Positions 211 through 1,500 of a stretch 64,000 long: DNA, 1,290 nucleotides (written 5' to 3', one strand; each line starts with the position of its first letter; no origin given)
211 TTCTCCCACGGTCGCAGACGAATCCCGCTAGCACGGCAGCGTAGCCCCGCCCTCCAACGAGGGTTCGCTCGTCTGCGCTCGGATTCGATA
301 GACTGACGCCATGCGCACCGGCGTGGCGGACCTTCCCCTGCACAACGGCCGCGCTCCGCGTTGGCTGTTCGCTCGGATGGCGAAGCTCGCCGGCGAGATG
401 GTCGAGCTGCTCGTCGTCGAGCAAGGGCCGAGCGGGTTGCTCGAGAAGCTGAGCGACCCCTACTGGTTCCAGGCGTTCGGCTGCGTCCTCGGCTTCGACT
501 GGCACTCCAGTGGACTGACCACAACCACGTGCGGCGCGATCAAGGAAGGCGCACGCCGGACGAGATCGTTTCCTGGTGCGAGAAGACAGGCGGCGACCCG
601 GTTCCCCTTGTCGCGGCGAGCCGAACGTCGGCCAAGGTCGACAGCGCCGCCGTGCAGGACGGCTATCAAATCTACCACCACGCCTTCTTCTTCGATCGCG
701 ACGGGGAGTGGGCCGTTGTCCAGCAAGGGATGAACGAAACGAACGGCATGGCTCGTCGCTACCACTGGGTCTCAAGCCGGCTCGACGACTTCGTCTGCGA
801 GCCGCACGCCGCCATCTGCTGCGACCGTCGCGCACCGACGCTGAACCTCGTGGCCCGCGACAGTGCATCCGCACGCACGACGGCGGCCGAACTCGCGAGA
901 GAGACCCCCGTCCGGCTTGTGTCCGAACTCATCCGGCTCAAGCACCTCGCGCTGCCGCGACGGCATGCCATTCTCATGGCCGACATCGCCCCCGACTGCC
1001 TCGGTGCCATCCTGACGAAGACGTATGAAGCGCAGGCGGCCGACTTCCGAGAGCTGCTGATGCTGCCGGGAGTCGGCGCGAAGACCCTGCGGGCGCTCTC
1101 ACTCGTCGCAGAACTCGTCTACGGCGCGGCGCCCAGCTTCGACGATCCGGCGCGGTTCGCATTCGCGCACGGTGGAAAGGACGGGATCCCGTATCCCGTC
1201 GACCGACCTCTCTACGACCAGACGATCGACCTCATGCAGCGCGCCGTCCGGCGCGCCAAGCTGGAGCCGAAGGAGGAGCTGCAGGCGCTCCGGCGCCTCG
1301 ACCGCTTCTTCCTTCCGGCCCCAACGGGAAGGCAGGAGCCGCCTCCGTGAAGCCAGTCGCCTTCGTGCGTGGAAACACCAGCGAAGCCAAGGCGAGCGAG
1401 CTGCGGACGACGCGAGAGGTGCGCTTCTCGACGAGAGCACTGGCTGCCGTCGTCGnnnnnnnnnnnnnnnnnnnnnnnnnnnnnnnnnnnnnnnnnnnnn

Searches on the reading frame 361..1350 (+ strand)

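Call 71: search_protein_families(library=pfam, proteins=[window:361-1350:+], max_evalue=0.00001)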
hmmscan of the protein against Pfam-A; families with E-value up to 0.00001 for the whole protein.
window:361-1350:+ (329 aa): 1 family
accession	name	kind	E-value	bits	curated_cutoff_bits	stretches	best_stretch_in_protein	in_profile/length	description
PF05559.16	DUF763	-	2.7e-80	270.4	35.5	1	61-280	95-319/319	Protein of unknown function (DUF763)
